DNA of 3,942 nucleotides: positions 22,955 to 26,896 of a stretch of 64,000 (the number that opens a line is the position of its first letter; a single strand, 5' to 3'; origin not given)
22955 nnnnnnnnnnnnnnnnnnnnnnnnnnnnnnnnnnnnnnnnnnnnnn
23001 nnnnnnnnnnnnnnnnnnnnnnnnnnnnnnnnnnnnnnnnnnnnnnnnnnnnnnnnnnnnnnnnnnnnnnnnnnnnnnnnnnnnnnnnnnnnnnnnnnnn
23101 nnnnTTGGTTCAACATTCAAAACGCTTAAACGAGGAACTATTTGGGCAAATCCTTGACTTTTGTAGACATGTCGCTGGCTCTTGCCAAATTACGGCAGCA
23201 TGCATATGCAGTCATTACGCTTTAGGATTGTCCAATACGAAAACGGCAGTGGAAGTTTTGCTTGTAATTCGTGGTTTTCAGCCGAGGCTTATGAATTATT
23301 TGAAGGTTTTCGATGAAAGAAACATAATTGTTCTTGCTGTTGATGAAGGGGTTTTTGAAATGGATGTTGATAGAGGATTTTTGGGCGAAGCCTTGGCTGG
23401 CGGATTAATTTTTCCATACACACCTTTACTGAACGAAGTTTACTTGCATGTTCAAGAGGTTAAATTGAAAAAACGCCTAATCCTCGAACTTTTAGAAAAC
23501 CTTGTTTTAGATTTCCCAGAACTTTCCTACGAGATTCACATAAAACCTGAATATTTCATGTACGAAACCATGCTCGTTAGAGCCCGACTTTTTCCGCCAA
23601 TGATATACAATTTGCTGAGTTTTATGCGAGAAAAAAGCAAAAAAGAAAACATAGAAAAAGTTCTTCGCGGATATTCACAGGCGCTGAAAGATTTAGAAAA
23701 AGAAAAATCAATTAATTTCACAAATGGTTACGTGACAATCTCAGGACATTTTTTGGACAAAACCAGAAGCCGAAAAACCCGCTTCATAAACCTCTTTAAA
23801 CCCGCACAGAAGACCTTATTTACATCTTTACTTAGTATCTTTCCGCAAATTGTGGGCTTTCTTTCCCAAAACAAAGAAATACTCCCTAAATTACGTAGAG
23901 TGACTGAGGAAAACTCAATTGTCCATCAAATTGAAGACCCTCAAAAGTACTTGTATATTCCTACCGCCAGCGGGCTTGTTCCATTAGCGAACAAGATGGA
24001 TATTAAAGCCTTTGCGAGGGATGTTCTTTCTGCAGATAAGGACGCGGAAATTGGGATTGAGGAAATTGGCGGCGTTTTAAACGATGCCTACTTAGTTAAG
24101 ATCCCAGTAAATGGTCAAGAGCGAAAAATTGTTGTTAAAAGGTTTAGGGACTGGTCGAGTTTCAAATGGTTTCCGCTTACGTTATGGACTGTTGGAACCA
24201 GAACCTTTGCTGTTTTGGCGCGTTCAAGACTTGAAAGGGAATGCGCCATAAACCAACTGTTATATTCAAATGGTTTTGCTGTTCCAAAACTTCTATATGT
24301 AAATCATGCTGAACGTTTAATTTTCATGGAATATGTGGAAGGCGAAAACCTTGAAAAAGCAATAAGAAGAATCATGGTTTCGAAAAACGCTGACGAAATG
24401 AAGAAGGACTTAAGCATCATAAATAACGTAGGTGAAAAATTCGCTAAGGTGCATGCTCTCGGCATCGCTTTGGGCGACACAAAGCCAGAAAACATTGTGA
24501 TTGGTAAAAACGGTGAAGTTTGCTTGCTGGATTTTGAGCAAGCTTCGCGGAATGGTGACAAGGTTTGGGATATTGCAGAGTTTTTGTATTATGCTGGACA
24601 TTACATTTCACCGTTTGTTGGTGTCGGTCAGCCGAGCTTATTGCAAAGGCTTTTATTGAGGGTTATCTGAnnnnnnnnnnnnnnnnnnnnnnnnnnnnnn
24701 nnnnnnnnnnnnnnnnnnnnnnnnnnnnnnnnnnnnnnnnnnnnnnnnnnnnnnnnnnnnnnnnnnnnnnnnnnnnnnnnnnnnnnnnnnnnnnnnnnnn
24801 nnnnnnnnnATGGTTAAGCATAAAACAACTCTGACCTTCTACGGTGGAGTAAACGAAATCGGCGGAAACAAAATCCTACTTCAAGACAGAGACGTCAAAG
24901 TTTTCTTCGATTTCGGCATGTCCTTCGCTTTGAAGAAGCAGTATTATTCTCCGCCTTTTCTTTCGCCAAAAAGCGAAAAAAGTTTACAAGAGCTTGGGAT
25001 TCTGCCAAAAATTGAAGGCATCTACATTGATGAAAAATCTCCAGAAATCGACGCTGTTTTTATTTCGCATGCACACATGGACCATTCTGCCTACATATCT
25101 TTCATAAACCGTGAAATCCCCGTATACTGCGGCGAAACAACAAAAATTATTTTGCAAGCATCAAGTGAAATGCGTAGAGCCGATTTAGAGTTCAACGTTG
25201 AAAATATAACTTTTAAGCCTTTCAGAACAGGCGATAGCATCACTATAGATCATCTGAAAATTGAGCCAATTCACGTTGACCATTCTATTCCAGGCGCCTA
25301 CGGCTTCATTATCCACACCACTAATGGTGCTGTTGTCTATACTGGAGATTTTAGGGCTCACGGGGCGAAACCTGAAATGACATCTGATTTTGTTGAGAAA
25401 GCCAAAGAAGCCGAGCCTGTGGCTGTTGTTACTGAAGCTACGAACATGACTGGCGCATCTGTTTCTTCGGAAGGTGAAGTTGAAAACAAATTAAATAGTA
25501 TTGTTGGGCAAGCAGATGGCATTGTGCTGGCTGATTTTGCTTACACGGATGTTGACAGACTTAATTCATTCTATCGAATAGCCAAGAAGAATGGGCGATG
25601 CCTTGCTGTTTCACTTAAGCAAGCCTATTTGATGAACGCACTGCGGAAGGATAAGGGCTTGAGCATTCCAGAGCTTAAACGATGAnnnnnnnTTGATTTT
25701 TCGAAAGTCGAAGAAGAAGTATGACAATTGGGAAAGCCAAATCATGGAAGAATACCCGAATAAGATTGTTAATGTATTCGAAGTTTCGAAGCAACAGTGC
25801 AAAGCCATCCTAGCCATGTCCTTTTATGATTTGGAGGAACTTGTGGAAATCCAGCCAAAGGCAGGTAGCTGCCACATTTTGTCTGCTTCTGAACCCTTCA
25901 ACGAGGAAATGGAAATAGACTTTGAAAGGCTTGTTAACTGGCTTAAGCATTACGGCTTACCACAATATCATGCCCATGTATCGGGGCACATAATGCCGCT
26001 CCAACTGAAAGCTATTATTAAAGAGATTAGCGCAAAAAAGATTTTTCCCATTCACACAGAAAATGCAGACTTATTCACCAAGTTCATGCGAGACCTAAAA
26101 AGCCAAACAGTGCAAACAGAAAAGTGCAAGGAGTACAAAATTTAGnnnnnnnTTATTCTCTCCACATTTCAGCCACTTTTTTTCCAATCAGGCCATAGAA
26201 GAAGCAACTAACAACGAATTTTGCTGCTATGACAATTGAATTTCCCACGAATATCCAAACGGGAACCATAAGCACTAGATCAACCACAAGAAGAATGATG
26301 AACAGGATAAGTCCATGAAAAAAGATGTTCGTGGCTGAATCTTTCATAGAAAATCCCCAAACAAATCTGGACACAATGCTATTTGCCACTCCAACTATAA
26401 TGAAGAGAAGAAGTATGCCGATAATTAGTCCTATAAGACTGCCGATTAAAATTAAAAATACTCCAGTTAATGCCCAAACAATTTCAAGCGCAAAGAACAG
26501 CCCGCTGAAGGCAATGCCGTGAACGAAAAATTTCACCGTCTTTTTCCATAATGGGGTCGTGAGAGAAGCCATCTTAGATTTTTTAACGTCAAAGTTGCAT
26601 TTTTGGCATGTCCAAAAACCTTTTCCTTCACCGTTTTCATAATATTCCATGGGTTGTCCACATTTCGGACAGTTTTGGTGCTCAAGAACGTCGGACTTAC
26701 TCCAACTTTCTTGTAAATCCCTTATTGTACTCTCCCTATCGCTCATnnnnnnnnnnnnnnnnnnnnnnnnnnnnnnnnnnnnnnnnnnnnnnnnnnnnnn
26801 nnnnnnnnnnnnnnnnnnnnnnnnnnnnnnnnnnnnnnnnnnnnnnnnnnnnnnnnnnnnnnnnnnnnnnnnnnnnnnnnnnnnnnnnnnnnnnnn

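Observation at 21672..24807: Candidate uncharacterised system: stand-alone ACD alpha-like CoA-binding protein coupled to a nucleotidyltransferase/atypical-kinase fusion and an ABC-2 exporter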

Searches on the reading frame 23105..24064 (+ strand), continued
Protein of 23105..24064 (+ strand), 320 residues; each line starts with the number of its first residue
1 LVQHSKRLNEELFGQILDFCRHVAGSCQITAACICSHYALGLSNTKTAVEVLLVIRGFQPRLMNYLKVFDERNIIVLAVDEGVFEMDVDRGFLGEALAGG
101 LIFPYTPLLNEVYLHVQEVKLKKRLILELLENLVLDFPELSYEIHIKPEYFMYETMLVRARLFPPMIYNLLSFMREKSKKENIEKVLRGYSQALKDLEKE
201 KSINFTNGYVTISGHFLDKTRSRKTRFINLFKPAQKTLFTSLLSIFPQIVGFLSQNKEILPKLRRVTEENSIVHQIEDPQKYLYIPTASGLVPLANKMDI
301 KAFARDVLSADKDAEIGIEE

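Call 67: find_encoding_contigs(protein=P0249, flank=7000, max_places=2)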
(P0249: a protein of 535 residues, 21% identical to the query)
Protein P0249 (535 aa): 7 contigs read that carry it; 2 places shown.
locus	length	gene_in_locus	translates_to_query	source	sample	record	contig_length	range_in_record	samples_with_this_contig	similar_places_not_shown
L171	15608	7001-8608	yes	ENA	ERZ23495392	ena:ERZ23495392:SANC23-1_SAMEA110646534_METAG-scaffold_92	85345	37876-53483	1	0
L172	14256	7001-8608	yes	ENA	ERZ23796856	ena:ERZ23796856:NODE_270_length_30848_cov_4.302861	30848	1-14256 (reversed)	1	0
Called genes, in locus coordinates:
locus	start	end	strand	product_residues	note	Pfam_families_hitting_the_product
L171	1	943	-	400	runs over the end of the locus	PF00291:PALP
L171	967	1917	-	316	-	PF00288:GHMP_kinases_N, PF08544:GHMP_kinases_C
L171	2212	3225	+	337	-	PF00208:ELFV_dehydrog (weak), PF03447:NAD_binding_3, PF00742:Homoserine_dh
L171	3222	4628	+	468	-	PF00696:AA_kinase, PF13840:ACT_7, PF01842:ACT, PF22468:ACT_9, PF13840:ACT_7, PF01842:ACT, PF22468:ACT_9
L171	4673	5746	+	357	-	PF01118:Semialdhyde_dh, PF02774:Semialdhyde_dhC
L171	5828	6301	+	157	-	PF13404:HTH_AsnC-type, PF13412:HTH_24, PF01037:AsnC_trans_reg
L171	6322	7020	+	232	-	-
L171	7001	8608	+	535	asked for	PF18765:Polbeta (faint)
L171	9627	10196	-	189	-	PF04019:DUF359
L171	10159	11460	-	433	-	-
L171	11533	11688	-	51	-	PF06093:Spt4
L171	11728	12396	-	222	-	PF03876:SHS2_Rpb7-N, PF00575:S1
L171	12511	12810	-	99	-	PF18477:PIN_9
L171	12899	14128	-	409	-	PF00009:GTP_EFTU, PF09173:eIF2_C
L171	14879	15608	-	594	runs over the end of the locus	PF00009:GTP_EFTU, PF01926:MMR_HSR1 (weak), PF11987:IF-2, PF14578:GTP_EFTU_D4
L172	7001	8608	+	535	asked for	PF18765:Polbeta (faint)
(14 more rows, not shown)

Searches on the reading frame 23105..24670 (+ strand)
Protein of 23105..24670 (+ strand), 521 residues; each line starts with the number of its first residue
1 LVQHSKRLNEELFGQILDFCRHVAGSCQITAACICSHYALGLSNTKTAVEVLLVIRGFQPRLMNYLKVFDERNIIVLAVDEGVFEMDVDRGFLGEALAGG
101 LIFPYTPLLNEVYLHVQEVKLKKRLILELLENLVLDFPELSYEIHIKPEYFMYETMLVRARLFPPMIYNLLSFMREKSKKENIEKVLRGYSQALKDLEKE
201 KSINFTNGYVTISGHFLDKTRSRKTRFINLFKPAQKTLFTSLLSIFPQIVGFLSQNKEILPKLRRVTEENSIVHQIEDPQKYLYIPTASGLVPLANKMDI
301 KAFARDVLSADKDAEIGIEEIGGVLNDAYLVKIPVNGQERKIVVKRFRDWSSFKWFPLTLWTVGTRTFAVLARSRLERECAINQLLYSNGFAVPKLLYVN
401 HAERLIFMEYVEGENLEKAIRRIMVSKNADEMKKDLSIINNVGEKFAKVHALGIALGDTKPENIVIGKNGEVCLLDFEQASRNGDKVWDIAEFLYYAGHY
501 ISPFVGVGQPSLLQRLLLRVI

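Call 3: search_protein_families(library=pfam, proteins=[window:23105-24670:+], max_evalue=0.01)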
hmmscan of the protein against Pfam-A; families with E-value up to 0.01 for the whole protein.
window:23105-24670:+ (521 aa): 5 families
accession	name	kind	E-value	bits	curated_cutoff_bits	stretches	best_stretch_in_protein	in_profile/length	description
PF00069.31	Pkinase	-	3.9e-08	33.4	31.7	1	378-482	47-147/263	Protein kinase domain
PF01636.29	APH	-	4.2e-06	27.1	23.2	0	323-452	8-110/239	Phosphotransferase enzyme family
PF06293.20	Kdo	-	9.9e-06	25.6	21.3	1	369-483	51-172/207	Lipopolysaccharide kinase (Kdo/WaaP) family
PF03109.22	ABC1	-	0.00035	20.2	22.9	1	389-482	128-216/244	ABC1 atypical kinase-like domain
PF01163.29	RIO1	-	0.00072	19.7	22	1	371-481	50-152/187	RIO domain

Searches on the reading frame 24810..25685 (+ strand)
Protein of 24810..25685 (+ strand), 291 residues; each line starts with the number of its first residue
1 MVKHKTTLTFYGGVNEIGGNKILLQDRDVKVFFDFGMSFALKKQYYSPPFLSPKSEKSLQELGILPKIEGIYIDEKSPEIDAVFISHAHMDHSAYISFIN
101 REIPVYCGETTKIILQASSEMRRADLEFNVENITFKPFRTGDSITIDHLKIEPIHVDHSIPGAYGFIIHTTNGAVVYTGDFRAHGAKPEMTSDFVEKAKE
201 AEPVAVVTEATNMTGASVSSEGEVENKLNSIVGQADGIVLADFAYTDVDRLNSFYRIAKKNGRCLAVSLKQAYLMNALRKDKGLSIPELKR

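Call 3: search_protein_families(library=pfam, proteins=[window:24810-25685:+], max_evalue=0.01)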
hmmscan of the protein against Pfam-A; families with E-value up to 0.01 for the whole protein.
window:24810-25685:+ (291 aa): 3 families
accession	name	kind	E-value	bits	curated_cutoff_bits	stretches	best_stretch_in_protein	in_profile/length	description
PF12706.13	Lactamase_B_2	-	6e-14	52.5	27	1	76-184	27-146/200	Beta-lactamase superfamily domain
PF13483.12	Lactamase_B_3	-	0.00063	20.2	24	1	18-183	6-113/160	Beta-lactamase superfamily domain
PF00753.33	Lactamase_B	-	0.0011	19.4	22.7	0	74-192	38-161/196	Metallo-beta-lactamase superfamily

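Call 8: search_protein_families(library=ncbifam, proteins=[window:24810-25685:+], max_evalue=0.01)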
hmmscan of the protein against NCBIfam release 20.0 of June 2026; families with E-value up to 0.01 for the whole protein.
window:24810-25685:+ (291 aa): 16 families
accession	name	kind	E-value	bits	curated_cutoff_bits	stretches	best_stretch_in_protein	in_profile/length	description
TIGR00649.1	MG423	subfamily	6.6e-28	97.4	400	1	11-268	6-250/546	RNase J family beta-CASP ribonuclease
NF047419.1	RNase_J1_RnjA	exception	1.3e-23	83.5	820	1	11-267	7-247/549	ribonuclease J1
TIGR03675.1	arCOG00543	equivalog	1.9e-11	43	580.2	1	6-115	175-267/631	beta-CASP ribonuclease aCPSF1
TIGR02651.1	RNase_Z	equivalog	2.7e-06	26.7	292.95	1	78-174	50-153/302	ribonuclease Z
NF045584.1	cas14_MBL_CASP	equivalog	1.8e-05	23.3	800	1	78-100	49-71/612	type VII CRISPR-associated protein Cas14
NF041851.1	cyc_nuc_deg_phdiest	equivalog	2.7e-05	23.7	400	1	107-182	90-165/253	cyclic nucleotide-degrading phosphodiesterase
NF012229.1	bla_class_B_core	domain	3.9e-05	23.9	100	1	73-162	45-126/139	metallo-beta-lactamase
NF000801.0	PRK00055.1-3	equivalog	4.3e-05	22.7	252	1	78-170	52-154/307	ribonuclease Z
NF002558.0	PRK02126.1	subfamily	5.8e-05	22.2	315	1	79-93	47-61/345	ribonuclease Z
NF008887.0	PRK11921.1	equivalog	0.00094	18.1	635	1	79-197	71-182/396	anaerobic nitric oxide reductase flavorubredoxin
NF041257.1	GntH_guanitoxin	equivalog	0.0011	17.9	333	0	78-97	66-85/374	guanitoxin biosynthesis MBL fold metallo-hydrolase GntH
TIGR03307.1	PhnP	equivalog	0.0019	17.6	272.25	1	78-195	65-174/249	phosphonate metabolism protein PhnP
NF038231.1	MBL_Geo_Pelo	equivalog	0.0024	17.5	360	1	74-169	60-162/250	GPMC system MBL fold metallohydrolase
NF012145.1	blaDIM_SIM_IMP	exception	0.0026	17.6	288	1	73-130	57-114/209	DIM/SIM/IMP family subclass B1 metallo-beta-lactamase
TIGR04122.1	Xnuc_lig_assoc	equivalog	0.0036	16.2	325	1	60-184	5-112/326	ligase-associated DNA damage response exonuclease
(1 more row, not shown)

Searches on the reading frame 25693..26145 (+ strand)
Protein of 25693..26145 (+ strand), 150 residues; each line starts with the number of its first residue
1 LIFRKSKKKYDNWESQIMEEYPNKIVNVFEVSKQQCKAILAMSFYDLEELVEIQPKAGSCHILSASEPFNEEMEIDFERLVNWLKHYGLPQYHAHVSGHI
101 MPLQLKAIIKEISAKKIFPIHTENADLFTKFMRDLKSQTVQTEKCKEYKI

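Call 3: search_protein_families(library=pfam, proteins=[window:25693-26145:+], max_evalue=0.01)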
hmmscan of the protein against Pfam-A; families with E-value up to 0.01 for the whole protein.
window:25693-26145:+ (150 aa): 2 families
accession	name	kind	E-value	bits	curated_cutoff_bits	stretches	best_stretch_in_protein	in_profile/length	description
PF00536.37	SAM_1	-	0.0026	18.5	23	0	76-99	4-27/64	SAM domain (Sterile alpha motif)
PF07521.17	RMMBL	-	0.0033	17.8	21.6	1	95-125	13-43/63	Zn-dependent metallo-hydrolase RNA specificity domain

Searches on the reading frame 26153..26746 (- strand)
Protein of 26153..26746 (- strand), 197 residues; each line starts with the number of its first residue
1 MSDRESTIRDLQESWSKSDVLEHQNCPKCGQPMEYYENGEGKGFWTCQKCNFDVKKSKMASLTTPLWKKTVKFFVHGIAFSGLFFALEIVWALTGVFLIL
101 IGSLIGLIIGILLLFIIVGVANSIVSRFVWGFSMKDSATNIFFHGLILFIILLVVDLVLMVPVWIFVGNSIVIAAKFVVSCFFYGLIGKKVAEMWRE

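Call 43: search_protein_families(library=pfam, proteins=[window:26153-26746:-], max_evalue=0.01)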
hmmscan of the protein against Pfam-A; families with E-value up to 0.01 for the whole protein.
window:26153-26746:- (197 aa): 7 families
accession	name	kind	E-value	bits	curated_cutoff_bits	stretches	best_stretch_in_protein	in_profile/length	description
PF06044.18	DpnI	-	0.00093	19.3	26.7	1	6-62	18-73/183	Dam-replacing family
PF13453.11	Zn_ribbon_TFIIB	-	0.0012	18.6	22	1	25-50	1-25/41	Transcription factor zinc-finger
PF23145.1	Zf_2nd_IFT121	-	0.0057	16.7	25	0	42-62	14-34/45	IFT121, second zinc finger domain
PF07191.17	Zn_ribbon_6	-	0.0084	16.5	25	0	18-51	24-56/67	Double zinc ribbon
PF12760.12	Zn_ribbon_IS1595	-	0.0085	16.5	25.4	0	23-51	18-44/46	Transposase zinc-ribbon domain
PF23783.1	Zn_ribbon_TiaS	-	0.0089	16.2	27.3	0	26-58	4-32/41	TiaS C-terminal zinc ribbon domain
PF14354.12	Lar_restr_allev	-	0.0092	16.6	28.6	0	22-52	2-33/58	Restriction alleviation protein Lar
